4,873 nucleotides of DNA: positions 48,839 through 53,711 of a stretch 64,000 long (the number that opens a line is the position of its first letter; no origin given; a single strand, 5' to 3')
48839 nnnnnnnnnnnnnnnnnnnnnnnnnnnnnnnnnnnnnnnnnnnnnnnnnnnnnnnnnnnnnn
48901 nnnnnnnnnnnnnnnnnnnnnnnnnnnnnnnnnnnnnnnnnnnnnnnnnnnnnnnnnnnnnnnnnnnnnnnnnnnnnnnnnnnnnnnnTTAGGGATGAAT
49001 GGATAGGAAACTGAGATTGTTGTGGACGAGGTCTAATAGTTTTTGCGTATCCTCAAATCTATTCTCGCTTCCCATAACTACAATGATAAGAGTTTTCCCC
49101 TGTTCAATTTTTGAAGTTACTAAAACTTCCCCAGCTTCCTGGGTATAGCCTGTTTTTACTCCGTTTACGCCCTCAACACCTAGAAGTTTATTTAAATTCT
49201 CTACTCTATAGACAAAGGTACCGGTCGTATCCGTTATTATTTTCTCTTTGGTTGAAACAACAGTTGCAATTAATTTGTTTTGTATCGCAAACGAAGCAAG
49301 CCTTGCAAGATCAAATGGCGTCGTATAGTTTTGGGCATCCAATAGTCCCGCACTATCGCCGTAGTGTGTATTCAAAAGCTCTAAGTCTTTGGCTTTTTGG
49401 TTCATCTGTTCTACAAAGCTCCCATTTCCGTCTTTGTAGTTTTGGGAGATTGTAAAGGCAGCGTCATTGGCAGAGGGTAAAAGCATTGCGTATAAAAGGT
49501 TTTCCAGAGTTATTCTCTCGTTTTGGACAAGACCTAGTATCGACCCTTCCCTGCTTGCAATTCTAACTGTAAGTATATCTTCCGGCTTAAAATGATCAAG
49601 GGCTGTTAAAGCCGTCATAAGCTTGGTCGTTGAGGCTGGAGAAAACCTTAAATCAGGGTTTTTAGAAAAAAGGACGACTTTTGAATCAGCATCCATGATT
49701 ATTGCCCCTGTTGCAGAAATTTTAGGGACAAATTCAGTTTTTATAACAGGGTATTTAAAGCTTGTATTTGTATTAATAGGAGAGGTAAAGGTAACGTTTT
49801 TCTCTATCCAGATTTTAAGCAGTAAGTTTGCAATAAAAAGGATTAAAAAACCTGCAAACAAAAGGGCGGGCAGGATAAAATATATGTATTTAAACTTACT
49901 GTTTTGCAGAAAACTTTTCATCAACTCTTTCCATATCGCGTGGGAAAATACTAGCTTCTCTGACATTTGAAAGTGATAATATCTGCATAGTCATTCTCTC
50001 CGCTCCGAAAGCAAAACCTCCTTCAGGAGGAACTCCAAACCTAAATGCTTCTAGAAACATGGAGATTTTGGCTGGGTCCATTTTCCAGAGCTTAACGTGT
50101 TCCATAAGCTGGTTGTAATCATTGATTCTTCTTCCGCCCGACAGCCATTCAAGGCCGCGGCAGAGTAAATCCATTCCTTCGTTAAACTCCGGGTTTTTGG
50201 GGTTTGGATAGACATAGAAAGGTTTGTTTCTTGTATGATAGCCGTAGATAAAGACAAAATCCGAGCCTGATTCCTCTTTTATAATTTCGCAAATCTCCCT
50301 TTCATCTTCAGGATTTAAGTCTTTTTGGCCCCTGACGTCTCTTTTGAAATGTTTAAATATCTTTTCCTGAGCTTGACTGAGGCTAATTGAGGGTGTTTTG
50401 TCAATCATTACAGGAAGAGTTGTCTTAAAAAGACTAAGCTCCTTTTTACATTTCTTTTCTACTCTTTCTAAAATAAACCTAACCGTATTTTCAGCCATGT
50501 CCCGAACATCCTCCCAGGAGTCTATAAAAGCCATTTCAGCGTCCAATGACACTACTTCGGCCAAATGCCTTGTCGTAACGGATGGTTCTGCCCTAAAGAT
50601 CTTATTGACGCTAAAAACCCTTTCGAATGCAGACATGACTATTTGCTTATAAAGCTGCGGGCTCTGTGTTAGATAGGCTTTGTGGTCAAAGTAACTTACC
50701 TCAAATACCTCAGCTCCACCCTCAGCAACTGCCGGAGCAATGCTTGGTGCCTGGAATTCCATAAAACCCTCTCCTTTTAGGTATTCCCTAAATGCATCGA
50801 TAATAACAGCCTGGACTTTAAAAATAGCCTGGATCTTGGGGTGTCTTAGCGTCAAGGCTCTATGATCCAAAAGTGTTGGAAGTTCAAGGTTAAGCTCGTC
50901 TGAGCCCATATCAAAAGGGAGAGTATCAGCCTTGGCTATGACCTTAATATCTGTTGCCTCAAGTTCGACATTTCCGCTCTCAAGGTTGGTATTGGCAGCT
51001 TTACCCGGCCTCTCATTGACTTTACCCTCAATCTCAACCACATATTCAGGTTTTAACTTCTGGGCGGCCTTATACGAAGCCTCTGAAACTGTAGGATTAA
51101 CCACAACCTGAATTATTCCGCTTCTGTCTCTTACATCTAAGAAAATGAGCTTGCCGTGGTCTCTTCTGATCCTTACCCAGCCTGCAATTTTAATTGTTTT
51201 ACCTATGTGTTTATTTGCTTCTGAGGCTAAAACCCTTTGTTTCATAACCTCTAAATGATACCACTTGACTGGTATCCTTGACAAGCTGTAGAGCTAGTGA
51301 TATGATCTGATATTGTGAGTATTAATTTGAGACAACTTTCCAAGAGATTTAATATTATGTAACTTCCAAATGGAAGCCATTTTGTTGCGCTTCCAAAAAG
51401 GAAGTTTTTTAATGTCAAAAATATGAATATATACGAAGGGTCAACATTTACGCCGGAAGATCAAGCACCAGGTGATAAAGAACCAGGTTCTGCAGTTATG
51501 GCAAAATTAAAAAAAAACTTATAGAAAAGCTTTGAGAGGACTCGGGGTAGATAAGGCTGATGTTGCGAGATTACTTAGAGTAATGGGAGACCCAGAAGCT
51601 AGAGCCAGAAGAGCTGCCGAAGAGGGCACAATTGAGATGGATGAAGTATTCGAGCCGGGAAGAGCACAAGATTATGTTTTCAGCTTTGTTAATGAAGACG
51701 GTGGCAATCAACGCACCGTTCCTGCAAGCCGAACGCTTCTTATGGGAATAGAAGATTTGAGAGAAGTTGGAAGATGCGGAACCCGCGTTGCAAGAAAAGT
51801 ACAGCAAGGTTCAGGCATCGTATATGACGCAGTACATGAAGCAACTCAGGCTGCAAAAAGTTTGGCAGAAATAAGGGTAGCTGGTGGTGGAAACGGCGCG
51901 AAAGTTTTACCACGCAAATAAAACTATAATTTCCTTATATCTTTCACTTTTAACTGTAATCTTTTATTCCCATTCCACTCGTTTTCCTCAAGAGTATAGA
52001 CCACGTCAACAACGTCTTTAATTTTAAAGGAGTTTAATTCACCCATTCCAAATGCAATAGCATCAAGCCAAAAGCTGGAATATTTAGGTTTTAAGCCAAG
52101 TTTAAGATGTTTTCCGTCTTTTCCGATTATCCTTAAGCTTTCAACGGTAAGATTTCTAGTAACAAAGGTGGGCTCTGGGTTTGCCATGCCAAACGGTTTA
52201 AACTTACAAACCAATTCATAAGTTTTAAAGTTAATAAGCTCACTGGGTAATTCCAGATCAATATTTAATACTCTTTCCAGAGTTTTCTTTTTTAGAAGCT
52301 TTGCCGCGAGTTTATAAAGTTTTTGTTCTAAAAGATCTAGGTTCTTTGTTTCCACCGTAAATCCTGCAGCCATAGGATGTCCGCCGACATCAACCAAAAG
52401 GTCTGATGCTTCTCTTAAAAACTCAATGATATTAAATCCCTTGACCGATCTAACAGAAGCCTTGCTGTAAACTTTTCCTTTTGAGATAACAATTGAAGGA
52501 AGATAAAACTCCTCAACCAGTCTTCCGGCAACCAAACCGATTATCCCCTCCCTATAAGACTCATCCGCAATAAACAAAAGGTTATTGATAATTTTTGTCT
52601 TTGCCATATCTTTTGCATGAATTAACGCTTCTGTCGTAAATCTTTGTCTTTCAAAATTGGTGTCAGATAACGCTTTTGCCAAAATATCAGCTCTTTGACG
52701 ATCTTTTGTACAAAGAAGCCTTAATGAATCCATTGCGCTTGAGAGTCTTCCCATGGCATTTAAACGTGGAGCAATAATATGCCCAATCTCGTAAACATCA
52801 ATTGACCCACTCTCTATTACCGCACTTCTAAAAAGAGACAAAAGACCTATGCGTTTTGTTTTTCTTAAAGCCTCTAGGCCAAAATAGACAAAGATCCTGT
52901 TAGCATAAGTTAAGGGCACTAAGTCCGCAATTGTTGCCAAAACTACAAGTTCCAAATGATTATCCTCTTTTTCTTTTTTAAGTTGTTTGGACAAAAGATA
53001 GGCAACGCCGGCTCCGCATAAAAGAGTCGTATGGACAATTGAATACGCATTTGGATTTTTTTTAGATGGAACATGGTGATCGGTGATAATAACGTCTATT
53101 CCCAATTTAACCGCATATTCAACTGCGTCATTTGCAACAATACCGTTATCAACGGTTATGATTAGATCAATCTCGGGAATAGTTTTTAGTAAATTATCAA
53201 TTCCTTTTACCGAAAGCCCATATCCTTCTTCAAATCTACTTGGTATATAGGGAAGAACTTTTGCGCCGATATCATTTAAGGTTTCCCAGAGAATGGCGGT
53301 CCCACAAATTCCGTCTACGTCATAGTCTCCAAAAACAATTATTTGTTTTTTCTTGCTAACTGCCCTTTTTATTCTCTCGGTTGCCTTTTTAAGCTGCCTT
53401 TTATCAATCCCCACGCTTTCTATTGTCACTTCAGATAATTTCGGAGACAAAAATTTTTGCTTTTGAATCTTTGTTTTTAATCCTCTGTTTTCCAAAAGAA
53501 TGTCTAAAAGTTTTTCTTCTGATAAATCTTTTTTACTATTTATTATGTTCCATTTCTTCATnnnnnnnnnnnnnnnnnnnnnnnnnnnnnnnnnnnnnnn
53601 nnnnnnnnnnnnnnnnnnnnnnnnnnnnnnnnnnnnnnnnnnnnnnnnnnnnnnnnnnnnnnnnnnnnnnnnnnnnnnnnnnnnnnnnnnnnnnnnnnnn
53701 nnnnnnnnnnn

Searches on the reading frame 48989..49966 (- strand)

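Call 62: search_protein_families(library=pfam, proteins=[window:48989-49966:-], max_evalue=0.0001)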
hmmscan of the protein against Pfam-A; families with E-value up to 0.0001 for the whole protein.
window:48989-49966:- (325 aa): 3 families
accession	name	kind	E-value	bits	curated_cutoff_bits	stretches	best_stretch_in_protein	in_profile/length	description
PF00768.25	Peptidase_S11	-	1e-46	159.8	27.6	1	78-301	5-238/239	D-alanyl-D-alanine carboxypeptidase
PF02113.21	Peptidase_S13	-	1.7e-06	27.5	22.8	1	84-132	17-65/444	D-Ala-D-Ala carboxypeptidase 3 (S13) family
PF13354.11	Beta-lactamase2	-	3.4e-06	27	22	1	92-224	6-143/214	Beta-lactamase enzyme family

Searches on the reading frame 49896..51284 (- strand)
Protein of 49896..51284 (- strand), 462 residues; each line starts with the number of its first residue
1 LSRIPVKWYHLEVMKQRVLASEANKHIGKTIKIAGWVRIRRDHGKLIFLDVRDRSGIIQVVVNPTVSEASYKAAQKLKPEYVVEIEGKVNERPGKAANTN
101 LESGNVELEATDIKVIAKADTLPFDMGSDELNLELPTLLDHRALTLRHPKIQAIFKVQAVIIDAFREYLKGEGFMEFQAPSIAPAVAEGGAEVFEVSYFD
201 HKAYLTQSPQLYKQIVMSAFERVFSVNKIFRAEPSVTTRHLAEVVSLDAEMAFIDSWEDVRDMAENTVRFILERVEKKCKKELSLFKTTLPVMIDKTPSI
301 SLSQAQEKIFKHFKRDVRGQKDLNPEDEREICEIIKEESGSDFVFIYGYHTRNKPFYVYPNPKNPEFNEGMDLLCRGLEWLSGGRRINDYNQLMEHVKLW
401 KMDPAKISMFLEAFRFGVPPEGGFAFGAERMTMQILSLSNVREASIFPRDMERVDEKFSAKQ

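Call 62: search_protein_families(library=pfam, proteins=[window:49896-51284:-], max_evalue=0.0001)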
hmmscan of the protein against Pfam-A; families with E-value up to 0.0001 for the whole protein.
window:49896-51284:- (462 aa): 2 families
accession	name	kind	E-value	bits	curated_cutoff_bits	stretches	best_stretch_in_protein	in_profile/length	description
PF00152.25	tRNA-synt_2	-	4.7e-74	249.7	25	1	137-450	4-307/308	tRNA synthetases class II (D, K and N)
PF01336.31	tRNA_anti-codon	-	2.7e-20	72.5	27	1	31-116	1-75/75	OB-fold nucleic acid binding domain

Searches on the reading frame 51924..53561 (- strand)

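Call 62: search_protein_families(library=pfam, proteins=[window:51924-53561:-], max_evalue=0.0001)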
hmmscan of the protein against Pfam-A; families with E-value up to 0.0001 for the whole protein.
window:51924-53561:- (545 aa): 3 families
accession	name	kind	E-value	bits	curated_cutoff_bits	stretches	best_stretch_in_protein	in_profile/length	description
PF17768.7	RecJ_OB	-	4.1e-32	110.9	27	1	434-541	1-107/107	RecJ OB domain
PF01368.27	DHH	-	4.6e-24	85.5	28.1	1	73-210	1-125/125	DHH family, N-terminal domain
PF02272.25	DHHA1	-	2e-10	41.4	25.9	1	333-417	10-98/102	DHHA1 domain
